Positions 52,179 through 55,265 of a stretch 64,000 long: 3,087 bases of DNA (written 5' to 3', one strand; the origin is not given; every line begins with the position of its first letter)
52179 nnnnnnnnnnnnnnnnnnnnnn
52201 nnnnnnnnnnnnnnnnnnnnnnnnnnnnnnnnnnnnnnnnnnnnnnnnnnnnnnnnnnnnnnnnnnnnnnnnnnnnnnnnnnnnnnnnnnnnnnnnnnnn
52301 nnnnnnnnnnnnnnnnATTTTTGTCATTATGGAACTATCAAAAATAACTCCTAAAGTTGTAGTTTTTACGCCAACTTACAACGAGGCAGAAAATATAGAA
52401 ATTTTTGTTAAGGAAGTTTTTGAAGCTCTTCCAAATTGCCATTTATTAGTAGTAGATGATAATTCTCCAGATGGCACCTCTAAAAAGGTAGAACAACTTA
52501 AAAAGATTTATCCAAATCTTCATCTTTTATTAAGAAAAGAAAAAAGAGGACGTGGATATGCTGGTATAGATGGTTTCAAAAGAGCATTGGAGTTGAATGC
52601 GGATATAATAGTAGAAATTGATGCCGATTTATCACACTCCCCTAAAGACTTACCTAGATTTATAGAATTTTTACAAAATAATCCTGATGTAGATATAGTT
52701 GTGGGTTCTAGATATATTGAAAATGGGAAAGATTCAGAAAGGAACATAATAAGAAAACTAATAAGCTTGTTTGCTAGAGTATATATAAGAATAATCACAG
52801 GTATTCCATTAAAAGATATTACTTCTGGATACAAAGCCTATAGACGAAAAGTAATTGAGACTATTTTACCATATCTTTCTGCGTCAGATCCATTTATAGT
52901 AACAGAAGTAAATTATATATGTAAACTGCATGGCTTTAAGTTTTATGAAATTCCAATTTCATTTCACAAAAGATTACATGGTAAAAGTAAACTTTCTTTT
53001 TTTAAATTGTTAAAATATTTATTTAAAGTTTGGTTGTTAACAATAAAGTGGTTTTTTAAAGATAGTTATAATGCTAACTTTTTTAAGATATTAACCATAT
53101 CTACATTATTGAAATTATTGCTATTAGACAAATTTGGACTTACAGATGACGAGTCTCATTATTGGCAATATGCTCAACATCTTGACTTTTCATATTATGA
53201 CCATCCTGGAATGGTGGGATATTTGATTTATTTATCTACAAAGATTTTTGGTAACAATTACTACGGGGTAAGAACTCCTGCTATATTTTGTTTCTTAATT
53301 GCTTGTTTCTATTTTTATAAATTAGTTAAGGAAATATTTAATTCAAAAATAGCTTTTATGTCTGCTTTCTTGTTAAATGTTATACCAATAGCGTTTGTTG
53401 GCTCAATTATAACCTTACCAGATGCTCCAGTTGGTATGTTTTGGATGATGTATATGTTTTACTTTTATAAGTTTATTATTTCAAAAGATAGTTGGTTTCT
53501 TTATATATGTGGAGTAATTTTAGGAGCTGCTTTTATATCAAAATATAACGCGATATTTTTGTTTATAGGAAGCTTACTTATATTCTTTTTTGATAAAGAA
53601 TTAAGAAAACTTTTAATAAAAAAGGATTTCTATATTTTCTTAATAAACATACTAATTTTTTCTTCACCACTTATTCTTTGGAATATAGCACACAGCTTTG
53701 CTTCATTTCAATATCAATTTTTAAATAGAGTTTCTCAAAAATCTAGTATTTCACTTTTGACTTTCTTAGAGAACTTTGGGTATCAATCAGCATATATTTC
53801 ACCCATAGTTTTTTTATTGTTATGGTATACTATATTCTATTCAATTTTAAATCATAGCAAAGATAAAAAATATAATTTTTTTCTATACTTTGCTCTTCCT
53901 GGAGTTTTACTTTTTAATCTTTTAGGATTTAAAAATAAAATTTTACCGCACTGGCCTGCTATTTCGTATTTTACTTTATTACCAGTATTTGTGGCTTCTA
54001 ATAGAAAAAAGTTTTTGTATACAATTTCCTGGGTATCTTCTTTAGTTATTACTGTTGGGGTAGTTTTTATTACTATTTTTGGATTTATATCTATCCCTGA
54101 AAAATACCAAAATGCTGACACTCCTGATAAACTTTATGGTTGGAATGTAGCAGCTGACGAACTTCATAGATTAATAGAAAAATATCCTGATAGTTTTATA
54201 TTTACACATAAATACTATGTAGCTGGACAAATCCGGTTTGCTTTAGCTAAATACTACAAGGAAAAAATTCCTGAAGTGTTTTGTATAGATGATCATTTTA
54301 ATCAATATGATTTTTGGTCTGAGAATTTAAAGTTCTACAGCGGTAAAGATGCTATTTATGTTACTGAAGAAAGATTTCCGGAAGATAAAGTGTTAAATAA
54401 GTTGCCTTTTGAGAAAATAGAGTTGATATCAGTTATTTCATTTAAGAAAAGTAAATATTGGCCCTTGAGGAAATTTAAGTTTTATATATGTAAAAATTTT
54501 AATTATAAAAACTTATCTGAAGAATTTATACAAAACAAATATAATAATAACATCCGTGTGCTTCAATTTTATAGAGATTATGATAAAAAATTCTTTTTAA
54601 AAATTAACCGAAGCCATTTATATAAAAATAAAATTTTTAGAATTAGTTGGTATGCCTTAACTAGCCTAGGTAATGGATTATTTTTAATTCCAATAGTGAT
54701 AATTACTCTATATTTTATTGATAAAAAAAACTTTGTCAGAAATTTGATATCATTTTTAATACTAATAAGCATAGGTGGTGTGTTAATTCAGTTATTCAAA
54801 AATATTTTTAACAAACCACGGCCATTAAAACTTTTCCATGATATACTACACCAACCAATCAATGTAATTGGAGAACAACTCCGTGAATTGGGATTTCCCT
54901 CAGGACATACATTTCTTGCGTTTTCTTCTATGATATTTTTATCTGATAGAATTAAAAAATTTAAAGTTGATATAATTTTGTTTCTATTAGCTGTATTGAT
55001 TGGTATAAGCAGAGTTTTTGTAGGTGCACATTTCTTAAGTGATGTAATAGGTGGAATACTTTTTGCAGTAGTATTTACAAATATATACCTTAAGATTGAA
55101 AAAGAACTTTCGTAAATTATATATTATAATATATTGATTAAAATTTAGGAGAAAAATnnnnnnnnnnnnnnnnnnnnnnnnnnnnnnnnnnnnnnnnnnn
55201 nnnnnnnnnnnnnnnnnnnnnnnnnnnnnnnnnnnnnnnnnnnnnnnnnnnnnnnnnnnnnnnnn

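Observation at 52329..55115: One polypeptide joining donor synthesis, periplasmic transfer and phosphatase: GT2 + GT-C + PAP2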

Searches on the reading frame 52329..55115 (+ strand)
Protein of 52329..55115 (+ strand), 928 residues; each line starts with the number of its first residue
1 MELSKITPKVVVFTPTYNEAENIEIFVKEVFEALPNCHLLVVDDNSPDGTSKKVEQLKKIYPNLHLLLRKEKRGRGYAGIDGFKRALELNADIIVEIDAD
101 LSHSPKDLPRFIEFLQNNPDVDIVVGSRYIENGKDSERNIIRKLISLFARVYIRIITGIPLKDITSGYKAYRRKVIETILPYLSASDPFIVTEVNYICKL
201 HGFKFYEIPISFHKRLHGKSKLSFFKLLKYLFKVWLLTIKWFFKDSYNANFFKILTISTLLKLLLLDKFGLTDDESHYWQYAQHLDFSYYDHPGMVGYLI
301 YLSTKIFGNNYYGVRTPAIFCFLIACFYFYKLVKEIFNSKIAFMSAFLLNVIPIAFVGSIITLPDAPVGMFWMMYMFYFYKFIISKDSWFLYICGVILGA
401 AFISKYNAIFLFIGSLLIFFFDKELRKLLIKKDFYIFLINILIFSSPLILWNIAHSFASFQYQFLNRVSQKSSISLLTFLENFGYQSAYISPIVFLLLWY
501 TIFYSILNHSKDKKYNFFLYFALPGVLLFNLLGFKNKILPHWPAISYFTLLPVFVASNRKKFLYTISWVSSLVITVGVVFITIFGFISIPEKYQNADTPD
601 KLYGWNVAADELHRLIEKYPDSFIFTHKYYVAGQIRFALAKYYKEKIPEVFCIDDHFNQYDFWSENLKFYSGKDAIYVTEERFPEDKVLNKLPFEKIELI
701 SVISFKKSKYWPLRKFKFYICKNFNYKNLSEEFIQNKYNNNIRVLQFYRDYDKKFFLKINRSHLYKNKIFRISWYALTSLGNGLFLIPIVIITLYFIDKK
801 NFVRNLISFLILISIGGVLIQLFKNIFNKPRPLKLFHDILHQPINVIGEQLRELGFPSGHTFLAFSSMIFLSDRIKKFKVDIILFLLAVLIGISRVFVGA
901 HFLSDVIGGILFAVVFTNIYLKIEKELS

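Call 3: search_protein_families(library=pfam, proteins=[window:52329-55115:+], max_evalue=0.1)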
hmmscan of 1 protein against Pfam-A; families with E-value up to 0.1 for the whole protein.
window:52329-55115:+ (928 aa): 7 families
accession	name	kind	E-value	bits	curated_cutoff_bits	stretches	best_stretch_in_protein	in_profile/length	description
PF13231.12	PMT_2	-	2.8e-29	102.9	26.1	1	291-451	1-160/160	Dolichyl-phosphate-mannose-protein mannosyltransferase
PF00535.33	Glycos_transf_2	-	1.3e-26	94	23.3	1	12-179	2-167/168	Glycosyl transferase family 2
PF01569.27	PAP2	-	1.8e-21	76.7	27.2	1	807-923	3-124/130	PAP2 superfamily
PF02366.24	PMT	-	4.2e-06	26.9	22.7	1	305-443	76-226/245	Dolichyl-phosphate-mannose-protein mannosyltransferase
PF14378.12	PAP2_3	-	1.3e-05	25.5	27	1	854-915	125-186/190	PAP2 superfamily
PF13641.12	Glyco_tranf_2_3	-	1.5e-05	25.5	27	1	8-134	1-129/230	Glycosyltransferase like family 2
PF14360.12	PAP2_C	-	0.017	16.1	27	1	858-920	8-72/74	PAP2 superfamily C-terminal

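Call 4: search_protein_families(library=ncbifam, proteins=[window:52329-55115:+], max_evalue=0.1)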
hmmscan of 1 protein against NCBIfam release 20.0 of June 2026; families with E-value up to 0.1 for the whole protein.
window:52329-55115:+ (928 aa): 20 families
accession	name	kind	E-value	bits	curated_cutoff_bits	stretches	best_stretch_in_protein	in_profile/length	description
NF007986.1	PRK10714.1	equivalog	3.8e-19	68.8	529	1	8-233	6-221/316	undecaprenyl-phosphate 4-deoxy-4-formamido-L-arabinose transferase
TIGR04182.1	glyco_TIGR04182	equivalog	5.2e-19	68.7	325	1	9-224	1-203/293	S-layer glycoprotein N-glycosyltransferase AglJ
NF047884.1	UdeprDiPSep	equivalog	3.2e-13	50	250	1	775-924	46-187/188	undecaprenyl-diphosphatase SepP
NF058614.1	PPMAGASynPpgS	equivalog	1.2e-11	44.5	370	1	11-178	3-164/226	polyprenyl-phospho-N-acetylgalactosaminyl synthase PpgS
TIGR03937.1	PgaC_IcaA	equivalog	5.7e-11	42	422.3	1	7-132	44-167/407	poly-beta-1,6-N-acetyl-D-glucosamine synthase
NF041391.1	DPhHxTase_Halo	equivalog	9.6e-11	41.1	375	1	16-223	3-193/213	dolichyl-phosphate hexose transferase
TIGR03469.1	HpnB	hypoth_equivalog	2.2e-08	33.5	379.25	1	5-152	41-196/386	hopene-associated glycosyltransferase HpnB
NF047683.1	TeichurnBiosyTuaG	equivalog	8.5e-08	32.1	400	1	5-131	3-127/252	teichuronic acid biosynthesis protein TuaG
NF045692.1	OglycostaseCruG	equivalog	2.4e-06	26.7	600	1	8-124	41-160/386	2'-O-glycosyltransferase CruG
NF053846.1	glyco_with_XrtP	equivalog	1.2e-05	24.2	520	1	13-76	46-112/440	XrtP-associated glycosyltransferase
NF008813.0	PRK11837.1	equivalog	1.6e-05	25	229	1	784-915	35-163/202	undecaprenyl-diphosphate phosphatase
NF053739.1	GlytfEpsEBac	equivalog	2.1e-05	23.7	450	1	8-131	1-122/265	glycosyltransferase EpsE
NF007975.0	PRK10699.1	equivalog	0.00011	21.7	261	1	854-919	157-225/254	phosphatidylglycerophosphatase B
NF007482.0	PRK10073.1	equivalog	0.00032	19.8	423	1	6-136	4-132/334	glycosyltransferase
TIGR04283.1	glyco_like_mftF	equivalog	0.00046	19.8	182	1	13-77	4-62/221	TIGR04283 family arsenosugar biosynthesis glycosyltransferase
NF007159.0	PRK09597.1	equivalog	0.0015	18.3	177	1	856-922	121-186/191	lipid A 1-phosphatase LpxE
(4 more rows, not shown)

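Call 5: find_homologous_proteins(query=window:52329-55115:+, max_evalue=0.00001)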
Query window:52329-55115:+ (928 aa): 297 proteins with E <= 0.00001 among 8000 candidates; the best 120 are listed.
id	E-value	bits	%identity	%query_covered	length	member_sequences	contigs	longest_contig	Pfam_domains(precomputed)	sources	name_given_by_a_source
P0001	0.0e+0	2078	100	100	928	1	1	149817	PF13641.13,PF02366.25,PF01569.28,PF00535.33,PF13231.13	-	-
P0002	0.0e+0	1629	76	99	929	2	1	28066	PF13641.13,PF01569.28,PF14378.13,PF00535.33,PF13231.13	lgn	-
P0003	0.0e+0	1401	66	99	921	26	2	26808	PF01569.28,PF00535.33,PF13231.13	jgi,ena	-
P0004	0.0e+0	1390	65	99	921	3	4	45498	PF01569.28,PF14378.13,PF00535.33,PF13231.13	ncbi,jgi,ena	-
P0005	0.0e+0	1377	65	99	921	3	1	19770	PF01569.28,PF14378.13,PF00535.33,PF13231.13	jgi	-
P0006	0.0e+0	1373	64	99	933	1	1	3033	PF01569.28,PF00535.33,PF13231.13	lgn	-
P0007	0.0e+0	1334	62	99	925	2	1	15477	PF02366.25,PF01569.28,PF00535.33,PF13231.13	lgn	-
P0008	0.0e+0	1323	62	99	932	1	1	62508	PF01569.28,PF00535.33,PF13231.13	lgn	-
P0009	0.0e+0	1318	61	100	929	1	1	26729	PF01569.28,PF14378.13,PF00535.33,PF13231.13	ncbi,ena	-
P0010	0.0e+0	1307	61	99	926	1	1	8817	PF02366.25,PF01569.28,PF00535.33,PF13231.13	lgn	-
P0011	0.0e+0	1307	64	99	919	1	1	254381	PF14360.13,PF01569.28,PF14378.13,PF00535.33,PF13231.13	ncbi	ncbi:MAG: glycosyltransferase family 39 protein [Endomicrobiia bacterium]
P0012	0.0e+0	1307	61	99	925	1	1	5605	PF01569.28,PF00535.33,PF13231.13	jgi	-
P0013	0.0e+0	1303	61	99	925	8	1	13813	PF02366.25,PF01569.28,PF00535.33,PF13231.13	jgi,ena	-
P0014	0.0e+0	1301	62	99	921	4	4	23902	PF02366.25,PF01569.28,PF00535.33,PF13231.13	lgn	-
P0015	0.0e+0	1252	61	99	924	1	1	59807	PF01569.28,PF00535.33,PF13231.13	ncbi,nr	ncbi:MAG: glycosyltransferase family 39 protein [Endomicrobia bacterium]|nr:glycosyltransferase fami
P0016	0.0e+0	1227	58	99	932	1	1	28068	PF13641.13,PF02366.25,PF01569.28,PF14378.13,PF00535.33,PF13231.13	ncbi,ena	-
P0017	0.0e+0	1224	59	99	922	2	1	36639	PF01569.28,PF00535.33,PF13231.13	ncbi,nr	ncbi:MAG: glycosyltransferase family 39 protein [Endomicrobia bacterium]|nr:glycosyltransferase fami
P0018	0.0e+0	1201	58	99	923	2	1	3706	PF02366.25,PF01569.28,PF00535.33,PF13231.13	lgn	-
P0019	0.0e+0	1090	59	87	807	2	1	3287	PF02366.25,PF01569.28,PF14378.13,PF13231.13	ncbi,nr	ncbi:MAG: glycosyltransferase family 39 protein, partial [Endomicrobia bacterium]|nr:glycosyltransfe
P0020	8.7e-297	1005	53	99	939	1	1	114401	PF01569.28,PF00535.33,PF13231.13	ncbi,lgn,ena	-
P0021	3.0e-291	987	56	84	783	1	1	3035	PF14360.13,PF01569.28,PF13231.13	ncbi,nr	ncbi:MAG: glycosyltransferase family 39 protein, partial [Endomicrobia bacterium]|nr:glycosyltransfe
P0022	1.6e-232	793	40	99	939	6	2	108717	PF13641.13,PF01569.28,PF00535.33,PF13231.13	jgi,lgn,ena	-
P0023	1.1e-168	581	36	99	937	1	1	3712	PF02366.25,PF01569.28,PF00535.33,PF13231.13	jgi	jgi:4-amino-4-deoxy-L-arabinose transferase-like glycosyltransferase/membrane-associated phospholipi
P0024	6.9e-83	298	31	77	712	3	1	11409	PF02366.25,PF00535.33,PF13231.13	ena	-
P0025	1.5e-82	296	32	77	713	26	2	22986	PF02366.25,PF00535.33,PF13231.13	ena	-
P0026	2.3e-81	293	30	77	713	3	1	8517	PF02366.25,PF00535.33,PF13231.13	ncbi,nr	ncbi:MAG: glycosyltransferase family 39 protein [Deltaproteobacteria bacterium]|nr:glycosyltransfera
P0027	2.6e-81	292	32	68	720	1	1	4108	PF02366.25,PF00535.33,PF13231.13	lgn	-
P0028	3.4e-79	285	29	72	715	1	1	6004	PF02366.25,PF01569.28,PF13231.13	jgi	jgi:4-amino-4-deoxy-L-arabinose transferase-like glycosyltransferase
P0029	1.9e-69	253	29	59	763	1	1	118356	PF13641.13,PF02366.25,PF00535.33,PF13231.13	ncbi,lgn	-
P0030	7.0e-68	248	28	44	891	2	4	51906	PF04138.21,PF00535.33,PF13231.13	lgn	-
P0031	8.7e-68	248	27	77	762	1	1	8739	PF13641.13,PF02366.25,PF00535.33,PF13231.13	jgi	jgi:dolichol-phosphate mannosyltransferase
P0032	8.8e-65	238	27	77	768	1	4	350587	PF13641.13,PF02366.25,PF00535.33,PF13231.13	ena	-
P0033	1.5e-62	230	36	23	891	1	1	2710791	PF02366.25,PF04138.21,PF00535.33,PF13231.13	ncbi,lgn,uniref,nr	ncbi:dolichol-phosphate mannosyltransferase [Nitrosomonas sp. PY1]|uniref:glycosyltransferase family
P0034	5.8e-61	225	33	31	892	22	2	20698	PF04138.21,PF00535.33,PF13231.13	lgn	-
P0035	4.8e-53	199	26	47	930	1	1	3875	PF04138.21,PF00535.33,PF13231.13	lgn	-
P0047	2.5e-44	170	32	44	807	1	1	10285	PF13641.13,PF02366.25,PF00535.33,PF13231.13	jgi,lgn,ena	-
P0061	1.3e-40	158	32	24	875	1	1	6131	PF13641.13,PF02366.25,PF04138.21,PF00535.33,PF13231.13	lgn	-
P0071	2.2e-38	150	41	23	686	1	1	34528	PF02366.25,PF00535.33,PF13231.13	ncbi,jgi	-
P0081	6.5e-37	145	27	62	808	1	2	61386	PF13641.13,PF02366.25,PF00535.33,PF13231.13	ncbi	-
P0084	1.2e-36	145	39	25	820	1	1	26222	PF13431.13,PF13414.13,PF13371.13,PF00515.35,PF13424.13,PF13432.13,PF13428.13,PF13181.13,PF00535.33,PF07719.24,PF13231.13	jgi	jgi:glycosyltransferase involved in cell wall biosynthesis/Tfp pilus assembly protein PilF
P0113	4.8e-34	136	37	25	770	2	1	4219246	PF01569.28,PF09335.17,PF00535.33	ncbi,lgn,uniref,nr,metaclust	ncbi:dolichyl-phosphate beta-D-mannosyltransferase [Nocardioides sp. CF8]|uniref:glycosyltransferase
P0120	1.3e-33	134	30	43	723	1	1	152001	PF13641.13,PF00535.33,PF13231.13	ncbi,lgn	-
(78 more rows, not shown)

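Call 14: search_solved_structures(query=window:52329-55115:+, max_evalue=0.001)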
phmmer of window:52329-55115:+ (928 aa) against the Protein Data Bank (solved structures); distinct sequences matched with E-value up to 0.001: 9.
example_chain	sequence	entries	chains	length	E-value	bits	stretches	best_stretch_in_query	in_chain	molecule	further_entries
5mlz_A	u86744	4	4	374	1.7e-30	109.1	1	8-242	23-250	Dolichol monophosphate mannose synthase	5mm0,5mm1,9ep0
9bhc_C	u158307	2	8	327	8.7e-15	57.2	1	8-234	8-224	Undecaprenyl-phosphate 4-deoxy-4-formamido-L-arabinose transferase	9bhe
8vxh_A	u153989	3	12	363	1.2e-14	56.7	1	8-233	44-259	Undecaprenyl-phosphate 4-deoxy-4-formamido-L-arabinose transferase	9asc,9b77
9hwj_A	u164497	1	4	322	5.3e-14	54.6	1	8-234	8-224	Undecaprenyl-phosphate 4-deoxy-4-formamido-L-arabinose transferase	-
6ebu_A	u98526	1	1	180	3.8e-13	51.8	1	771-925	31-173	LpxE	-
6yv7_B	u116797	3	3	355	2.7e-06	29.1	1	7-107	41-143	Glycosyl transferase, family 2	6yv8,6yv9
6yv7_A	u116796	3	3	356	2.7e-06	29.1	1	7-107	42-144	Glycosyl transferase, family 2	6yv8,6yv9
5jki_A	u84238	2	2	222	3.3e-06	28.8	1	776-915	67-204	Putative lipid phosphate phosphatase YodM | Phosphatidylglycerophosphatase B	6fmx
3bcv_A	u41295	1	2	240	7.3e-05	24.3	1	6-83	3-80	Putative glycosyltransferase protein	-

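Call 18: search_solved_structures(query=A1, max_evalue=0.01)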
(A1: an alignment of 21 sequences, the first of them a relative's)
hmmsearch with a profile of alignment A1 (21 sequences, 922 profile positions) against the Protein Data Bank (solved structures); distinct sequences matched with E-value up to 0.01: 29.
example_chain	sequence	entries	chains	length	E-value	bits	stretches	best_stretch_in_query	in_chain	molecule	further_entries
5mlz_A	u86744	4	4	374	2.2e-42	148.5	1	2-232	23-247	Dolichol monophosphate mannose synthase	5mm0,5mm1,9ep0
9hwj_A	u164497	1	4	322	2.6e-21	78.7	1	2-229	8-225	Undecaprenyl-phosphate 4-deoxy-4-formamido-L-arabinose transferase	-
6ebu_A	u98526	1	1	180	1.2e-20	76.5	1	750-918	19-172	LpxE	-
9bhc_C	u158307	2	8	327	1.5e-20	76.1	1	2-228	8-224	Undecaprenyl-phosphate 4-deoxy-4-formamido-L-arabinose transferase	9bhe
8vxh_A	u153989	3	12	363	2.1e-20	75.7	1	2-228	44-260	Undecaprenyl-phosphate 4-deoxy-4-formamido-L-arabinose transferase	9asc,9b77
5jki_A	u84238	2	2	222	1.9e-15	59.3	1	758-914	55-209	Putative lipid phosphate phosphatase YodM | Phosphatidylglycerophosphatase B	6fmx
5ekp_C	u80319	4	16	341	5.5e-12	47.9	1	4-226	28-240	Uncharacterized glycosyltransferase sll0501 | Glycosyltransferase sll0501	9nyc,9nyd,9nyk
9nye_A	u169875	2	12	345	5.7e-12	47.8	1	4-225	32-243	Glycosyltransferase sll0501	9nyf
5eke_A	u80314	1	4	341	1.3e-11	46.6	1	4-221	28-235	Uncharacterized glycosyltransferase sll0501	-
6yv7_B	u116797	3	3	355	7e-08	34.3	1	3-94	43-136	Glycosyl transferase, family 2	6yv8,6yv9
6yv7_A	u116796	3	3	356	7e-08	34.3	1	3-94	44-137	Glycosyl transferase, family 2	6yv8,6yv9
3bcv_A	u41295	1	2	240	1.4e-07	33.3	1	3-77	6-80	Putative glycosyltransferase protein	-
2z87_A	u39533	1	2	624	2e-05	26.1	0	5-73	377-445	Chondroitin synthase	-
2z86_A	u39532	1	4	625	2e-05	26.1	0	5-73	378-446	Chondroitin synthase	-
4px7_A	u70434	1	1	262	0.00077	20.9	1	847-912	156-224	Phosphatidylglycerophosphatase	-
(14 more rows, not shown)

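Call 22: search_protein_representatives(protein=window:52329-55115:+)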
Query: 928 residues. Proteins with E-value up to 0.001 (for the whole library): 51960; up to 1e-10: 15592; up to 1e-30: 1467. The best 150 are listed.
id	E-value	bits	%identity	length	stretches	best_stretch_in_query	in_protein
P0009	0.0e+00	1318.0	62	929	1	7-927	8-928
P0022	5.1e-233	792.7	41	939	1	9-924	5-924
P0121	5.7e-168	577.4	57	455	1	477-927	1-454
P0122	4.6e-131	455.3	39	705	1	245-926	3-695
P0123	2.1e-120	420.0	36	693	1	254-924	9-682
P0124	2.5e-107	376.7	36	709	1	246-922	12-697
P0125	2.6e-92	327.0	34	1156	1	247-916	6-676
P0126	4.0e-91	323.1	33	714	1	248-914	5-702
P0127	2.6e-87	310.5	33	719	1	244-923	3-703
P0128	8.0e-85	302.2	34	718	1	254-927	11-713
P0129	5.3e-84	299.5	32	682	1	261-918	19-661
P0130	1.2e-81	291.7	31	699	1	247-913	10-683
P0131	1.3e-81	291.7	32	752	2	267-696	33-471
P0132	7.3e-80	285.8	32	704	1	253-916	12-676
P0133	3.8e-76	273.5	29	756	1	11-728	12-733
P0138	6.0e-66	239.8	34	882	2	254-554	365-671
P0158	1.2e-56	209.0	32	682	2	247-730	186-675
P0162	5.1e-56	206.9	28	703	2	260-699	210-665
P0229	2.0e-47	178.5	29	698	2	246-729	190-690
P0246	1.5e-46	175.6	28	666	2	243-678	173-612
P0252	2.1e-46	175.1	28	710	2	262-725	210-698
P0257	3.3e-46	174.4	29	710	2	255-680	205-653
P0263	7.4e-46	173.3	29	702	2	244-730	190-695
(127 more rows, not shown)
